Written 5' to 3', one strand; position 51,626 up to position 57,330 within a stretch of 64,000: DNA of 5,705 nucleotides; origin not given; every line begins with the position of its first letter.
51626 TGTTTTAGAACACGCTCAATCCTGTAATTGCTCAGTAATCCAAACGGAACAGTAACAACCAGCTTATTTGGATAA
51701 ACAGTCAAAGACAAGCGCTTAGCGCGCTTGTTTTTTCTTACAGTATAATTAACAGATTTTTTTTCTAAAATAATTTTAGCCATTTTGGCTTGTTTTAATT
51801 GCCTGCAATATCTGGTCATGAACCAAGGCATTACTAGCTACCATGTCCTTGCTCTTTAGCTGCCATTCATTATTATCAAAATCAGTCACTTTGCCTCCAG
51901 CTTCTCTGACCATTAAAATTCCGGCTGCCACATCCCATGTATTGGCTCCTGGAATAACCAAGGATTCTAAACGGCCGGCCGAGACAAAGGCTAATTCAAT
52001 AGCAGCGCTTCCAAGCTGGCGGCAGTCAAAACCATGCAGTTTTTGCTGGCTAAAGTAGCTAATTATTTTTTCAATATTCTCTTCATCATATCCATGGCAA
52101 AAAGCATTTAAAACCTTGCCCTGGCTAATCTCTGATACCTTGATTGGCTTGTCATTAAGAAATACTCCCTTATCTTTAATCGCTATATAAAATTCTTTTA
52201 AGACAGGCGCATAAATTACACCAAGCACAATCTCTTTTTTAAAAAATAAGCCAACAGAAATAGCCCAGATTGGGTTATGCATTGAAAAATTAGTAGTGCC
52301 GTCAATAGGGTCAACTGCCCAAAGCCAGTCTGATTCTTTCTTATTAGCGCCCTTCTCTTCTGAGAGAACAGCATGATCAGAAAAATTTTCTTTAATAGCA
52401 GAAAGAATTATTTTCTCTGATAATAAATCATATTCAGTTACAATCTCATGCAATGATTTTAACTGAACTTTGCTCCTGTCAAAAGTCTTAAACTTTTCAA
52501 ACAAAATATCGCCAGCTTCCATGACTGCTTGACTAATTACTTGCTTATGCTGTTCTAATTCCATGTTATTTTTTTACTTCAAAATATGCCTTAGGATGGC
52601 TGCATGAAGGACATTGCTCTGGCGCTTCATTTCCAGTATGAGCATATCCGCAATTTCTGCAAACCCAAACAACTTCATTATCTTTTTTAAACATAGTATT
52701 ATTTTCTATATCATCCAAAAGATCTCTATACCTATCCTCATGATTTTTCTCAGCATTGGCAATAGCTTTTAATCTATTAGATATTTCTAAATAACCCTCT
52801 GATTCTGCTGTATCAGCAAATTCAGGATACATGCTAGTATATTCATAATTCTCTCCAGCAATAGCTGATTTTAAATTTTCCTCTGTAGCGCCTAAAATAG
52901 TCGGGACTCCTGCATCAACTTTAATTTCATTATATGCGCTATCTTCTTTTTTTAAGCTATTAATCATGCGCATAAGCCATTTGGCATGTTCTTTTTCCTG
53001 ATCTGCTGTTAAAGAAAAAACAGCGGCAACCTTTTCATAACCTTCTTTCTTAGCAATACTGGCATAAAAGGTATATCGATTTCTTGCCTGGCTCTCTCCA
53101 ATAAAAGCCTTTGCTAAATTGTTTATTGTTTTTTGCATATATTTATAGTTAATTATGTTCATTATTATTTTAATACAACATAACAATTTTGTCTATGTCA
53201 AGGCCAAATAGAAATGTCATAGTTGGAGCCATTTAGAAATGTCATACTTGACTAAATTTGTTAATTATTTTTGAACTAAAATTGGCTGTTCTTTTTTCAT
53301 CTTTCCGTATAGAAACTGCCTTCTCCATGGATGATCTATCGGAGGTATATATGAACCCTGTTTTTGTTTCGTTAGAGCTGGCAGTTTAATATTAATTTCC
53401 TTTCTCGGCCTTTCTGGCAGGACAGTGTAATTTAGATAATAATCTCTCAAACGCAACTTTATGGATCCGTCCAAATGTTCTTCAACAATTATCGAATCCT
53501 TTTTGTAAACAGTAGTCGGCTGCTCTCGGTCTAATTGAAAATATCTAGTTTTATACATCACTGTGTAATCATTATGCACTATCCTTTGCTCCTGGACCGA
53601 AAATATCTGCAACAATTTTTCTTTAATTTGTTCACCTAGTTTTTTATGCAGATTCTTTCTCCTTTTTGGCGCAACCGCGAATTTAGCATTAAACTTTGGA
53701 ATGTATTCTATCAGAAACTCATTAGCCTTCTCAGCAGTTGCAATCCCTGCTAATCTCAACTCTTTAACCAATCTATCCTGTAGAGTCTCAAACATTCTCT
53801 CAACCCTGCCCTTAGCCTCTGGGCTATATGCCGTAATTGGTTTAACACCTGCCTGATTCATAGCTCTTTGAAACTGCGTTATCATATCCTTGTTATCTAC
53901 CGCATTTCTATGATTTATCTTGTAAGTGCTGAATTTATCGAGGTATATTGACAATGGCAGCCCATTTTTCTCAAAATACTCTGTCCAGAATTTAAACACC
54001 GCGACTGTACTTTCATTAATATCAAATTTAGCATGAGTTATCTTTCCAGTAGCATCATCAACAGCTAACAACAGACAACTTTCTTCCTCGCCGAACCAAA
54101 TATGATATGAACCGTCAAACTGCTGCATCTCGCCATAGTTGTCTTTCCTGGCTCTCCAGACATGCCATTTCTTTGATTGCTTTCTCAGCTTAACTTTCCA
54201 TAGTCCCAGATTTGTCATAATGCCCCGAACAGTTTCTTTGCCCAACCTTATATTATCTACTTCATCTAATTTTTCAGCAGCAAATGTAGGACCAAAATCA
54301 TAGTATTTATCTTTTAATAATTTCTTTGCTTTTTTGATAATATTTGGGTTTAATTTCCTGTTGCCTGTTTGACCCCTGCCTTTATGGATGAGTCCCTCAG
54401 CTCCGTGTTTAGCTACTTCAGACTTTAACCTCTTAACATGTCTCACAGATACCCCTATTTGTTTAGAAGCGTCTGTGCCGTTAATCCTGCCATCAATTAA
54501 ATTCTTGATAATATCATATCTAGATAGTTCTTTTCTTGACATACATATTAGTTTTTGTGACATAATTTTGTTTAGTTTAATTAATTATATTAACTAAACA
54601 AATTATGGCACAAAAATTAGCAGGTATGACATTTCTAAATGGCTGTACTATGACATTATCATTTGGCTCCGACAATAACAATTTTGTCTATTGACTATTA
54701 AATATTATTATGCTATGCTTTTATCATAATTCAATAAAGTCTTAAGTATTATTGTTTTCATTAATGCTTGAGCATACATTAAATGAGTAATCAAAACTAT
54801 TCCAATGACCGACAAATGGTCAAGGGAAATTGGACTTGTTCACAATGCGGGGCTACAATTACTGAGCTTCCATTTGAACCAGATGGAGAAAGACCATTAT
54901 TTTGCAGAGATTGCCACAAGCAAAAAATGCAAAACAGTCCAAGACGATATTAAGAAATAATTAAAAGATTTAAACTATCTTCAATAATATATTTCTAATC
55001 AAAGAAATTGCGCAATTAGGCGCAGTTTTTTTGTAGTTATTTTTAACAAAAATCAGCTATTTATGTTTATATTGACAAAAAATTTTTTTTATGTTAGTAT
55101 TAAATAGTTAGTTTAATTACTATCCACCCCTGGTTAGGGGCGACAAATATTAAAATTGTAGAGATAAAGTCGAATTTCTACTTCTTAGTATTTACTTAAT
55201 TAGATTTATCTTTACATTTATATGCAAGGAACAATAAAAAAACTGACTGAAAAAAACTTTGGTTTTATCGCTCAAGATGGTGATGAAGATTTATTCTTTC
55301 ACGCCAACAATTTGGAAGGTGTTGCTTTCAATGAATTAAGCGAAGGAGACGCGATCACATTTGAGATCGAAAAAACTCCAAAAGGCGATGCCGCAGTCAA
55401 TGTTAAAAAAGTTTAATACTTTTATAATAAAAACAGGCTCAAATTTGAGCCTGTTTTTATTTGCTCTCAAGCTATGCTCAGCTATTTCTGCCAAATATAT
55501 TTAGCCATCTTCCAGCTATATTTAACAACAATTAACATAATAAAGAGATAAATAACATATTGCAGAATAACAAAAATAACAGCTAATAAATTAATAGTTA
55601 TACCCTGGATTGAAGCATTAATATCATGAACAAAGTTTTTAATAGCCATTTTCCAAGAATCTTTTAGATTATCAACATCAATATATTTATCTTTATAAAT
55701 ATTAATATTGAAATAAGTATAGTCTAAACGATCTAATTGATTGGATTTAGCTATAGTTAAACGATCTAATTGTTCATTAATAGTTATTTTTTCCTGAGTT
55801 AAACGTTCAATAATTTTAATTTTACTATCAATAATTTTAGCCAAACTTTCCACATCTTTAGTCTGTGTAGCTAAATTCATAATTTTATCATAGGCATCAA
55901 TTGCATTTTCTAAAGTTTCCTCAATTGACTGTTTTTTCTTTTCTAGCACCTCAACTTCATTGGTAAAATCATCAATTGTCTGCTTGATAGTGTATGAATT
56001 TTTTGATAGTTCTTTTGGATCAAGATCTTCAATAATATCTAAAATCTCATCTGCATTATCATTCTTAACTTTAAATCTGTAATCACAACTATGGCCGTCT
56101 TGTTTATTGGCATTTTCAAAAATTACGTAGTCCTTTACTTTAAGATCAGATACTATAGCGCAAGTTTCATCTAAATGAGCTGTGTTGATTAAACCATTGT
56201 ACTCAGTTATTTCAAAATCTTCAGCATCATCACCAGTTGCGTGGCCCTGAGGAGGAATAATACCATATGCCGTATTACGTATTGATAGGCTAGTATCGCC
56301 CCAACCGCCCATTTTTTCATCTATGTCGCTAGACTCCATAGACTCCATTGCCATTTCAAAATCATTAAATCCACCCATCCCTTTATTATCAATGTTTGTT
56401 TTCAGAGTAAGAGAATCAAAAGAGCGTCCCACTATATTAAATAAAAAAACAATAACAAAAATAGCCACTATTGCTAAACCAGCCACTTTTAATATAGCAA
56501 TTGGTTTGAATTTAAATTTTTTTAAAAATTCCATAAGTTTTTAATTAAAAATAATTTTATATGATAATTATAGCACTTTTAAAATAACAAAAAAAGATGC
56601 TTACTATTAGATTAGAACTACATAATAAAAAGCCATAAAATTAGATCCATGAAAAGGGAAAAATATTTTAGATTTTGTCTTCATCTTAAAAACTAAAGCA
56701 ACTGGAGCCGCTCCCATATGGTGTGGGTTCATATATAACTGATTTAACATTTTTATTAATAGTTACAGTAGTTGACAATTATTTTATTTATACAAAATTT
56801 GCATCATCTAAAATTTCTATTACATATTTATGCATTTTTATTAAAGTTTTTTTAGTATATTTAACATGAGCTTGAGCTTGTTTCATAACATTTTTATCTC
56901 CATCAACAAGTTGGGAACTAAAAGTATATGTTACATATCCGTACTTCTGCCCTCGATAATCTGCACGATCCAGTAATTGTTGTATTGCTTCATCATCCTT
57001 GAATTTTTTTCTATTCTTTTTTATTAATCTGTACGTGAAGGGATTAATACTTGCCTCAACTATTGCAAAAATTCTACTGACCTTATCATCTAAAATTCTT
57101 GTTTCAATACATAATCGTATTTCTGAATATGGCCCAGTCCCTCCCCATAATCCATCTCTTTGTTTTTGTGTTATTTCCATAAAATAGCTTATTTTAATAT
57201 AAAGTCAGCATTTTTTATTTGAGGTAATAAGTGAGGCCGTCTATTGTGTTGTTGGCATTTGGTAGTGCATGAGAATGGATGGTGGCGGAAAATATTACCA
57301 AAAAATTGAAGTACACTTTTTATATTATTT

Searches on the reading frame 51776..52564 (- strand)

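Call 35: search_protein_families(library=pfam, max_evalue=0.0001, proteins=[window:51776-52564:-])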
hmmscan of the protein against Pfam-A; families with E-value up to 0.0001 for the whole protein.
window:51776-52564:- (262 aa): 1 family
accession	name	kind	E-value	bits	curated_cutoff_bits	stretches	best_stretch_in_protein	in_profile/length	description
PF00459.30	Inositol_P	-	2e-60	205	27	1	4-258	3-268/271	Inositol monophosphatase family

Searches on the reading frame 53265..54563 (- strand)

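Call 27: search_protein_families(library=pfam, max_evalue=0.001, proteins=[window:53265-54563:-])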
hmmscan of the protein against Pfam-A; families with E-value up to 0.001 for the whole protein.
window:53265-54563:- (432 aa): 3 families
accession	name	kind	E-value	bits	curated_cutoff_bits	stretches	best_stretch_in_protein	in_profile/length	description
PF13518.12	HTH_28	-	3.7e-05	24.2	25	1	15-64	2-50/52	Helix-turn-helix domain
PF13551.12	HTH_29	-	7.5e-05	23.2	28.1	1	15-73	1-60/64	Winged helix-turn helix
PF13384.12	HTH_23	-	0.00032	20.9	24.6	0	10-59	2-50/50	Homeodomain-like domain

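Call 30: search_protein_families(library=ncbifam, max_evalue=0.1, proteins=[window:53265-54563:-])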
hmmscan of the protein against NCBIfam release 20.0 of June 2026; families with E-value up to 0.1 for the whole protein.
window:53265-54563:- (432 aa): 4 families
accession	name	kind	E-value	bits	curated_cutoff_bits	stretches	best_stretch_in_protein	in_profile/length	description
NF033594.2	transpos_ISNCY_2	equivalog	3.9e-113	378.4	250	1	18-379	2-364/368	ISNCY family transposase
NF033577.2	transpos_IS481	equivalog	4.2e-23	82.3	224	1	15-275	2-253/284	IS481 family transposase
NF033546.1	transpos_IS21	equivalog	3.3e-07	30.1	160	1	175-294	149-269/294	IS21 family transposase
NF033545.0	transpos_IS630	equivalog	9.8e-05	21.9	100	1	30-161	16-152/299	IS630 family transposase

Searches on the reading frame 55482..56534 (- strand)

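Call 9: search_protein_families(library=pfam, max_evalue=0.01, proteins=[window:55482-56534:-])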
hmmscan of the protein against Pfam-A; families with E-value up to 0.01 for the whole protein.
window:55482-56534:- (350 aa): 0 families

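Call 30: search_protein_families(library=ncbifam, max_evalue=0.1, proteins=[window:55482-56534:-])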
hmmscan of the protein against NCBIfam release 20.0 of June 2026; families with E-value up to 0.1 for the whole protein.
window:55482-56534:- (350 aa): 2 families
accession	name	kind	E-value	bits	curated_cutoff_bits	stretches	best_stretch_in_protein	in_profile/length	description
NF045487.1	ASRP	equivalog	0.0037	15.9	300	1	172-271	358-452/593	archaea-specific SMC-related protein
NF053525.1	thylo_ssr2422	subfamily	0.035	14.6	38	1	159-223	5-61/77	ssr2422 family thylakoid membrane protein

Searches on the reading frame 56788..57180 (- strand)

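Call 9: search_protein_families(library=pfam, max_evalue=0.01, proteins=[window:56788-57180:-])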
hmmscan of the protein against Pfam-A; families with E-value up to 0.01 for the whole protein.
window:56788-57180:- (130 aa): 0 families

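Call 28: search_protein_families(library=padloc, max_evalue=0.01, proteins=[window:56788-57180:-])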
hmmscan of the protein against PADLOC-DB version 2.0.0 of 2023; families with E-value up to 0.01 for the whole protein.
window:56788-57180:- (130 aa): 0 families

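Call 30: search_protein_families(library=ncbifam, max_evalue=0.1, proteins=[window:56788-57180:-])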
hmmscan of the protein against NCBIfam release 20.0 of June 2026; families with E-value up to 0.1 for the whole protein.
window:56788-57180:- (130 aa): 0 families

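Call 97: search_protein_families(library=pfam, max_evalue=10, proteins=[window:56788-57180:-])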
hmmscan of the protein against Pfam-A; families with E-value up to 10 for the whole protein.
window:56788-57180:- (130 aa): 4 families
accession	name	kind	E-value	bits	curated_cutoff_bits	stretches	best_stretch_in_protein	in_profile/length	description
PF05903.20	Peptidase_C97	-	0.013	15.8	29.2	1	17-63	70-116/151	PPPDE putative peptidase domain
PF18202.7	TQ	-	0.038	14.8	23.8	1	55-112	11-67/127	T-Q ester bond containing domain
PF20263.4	LYRM2-like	-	0.043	14.8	26.8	1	49-125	1-71/85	LYR motif-containing protein 2-like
PF19932.4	DUF6395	-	0.045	14.2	25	1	57-119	76-135/174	Family of unknown function (DUF6395)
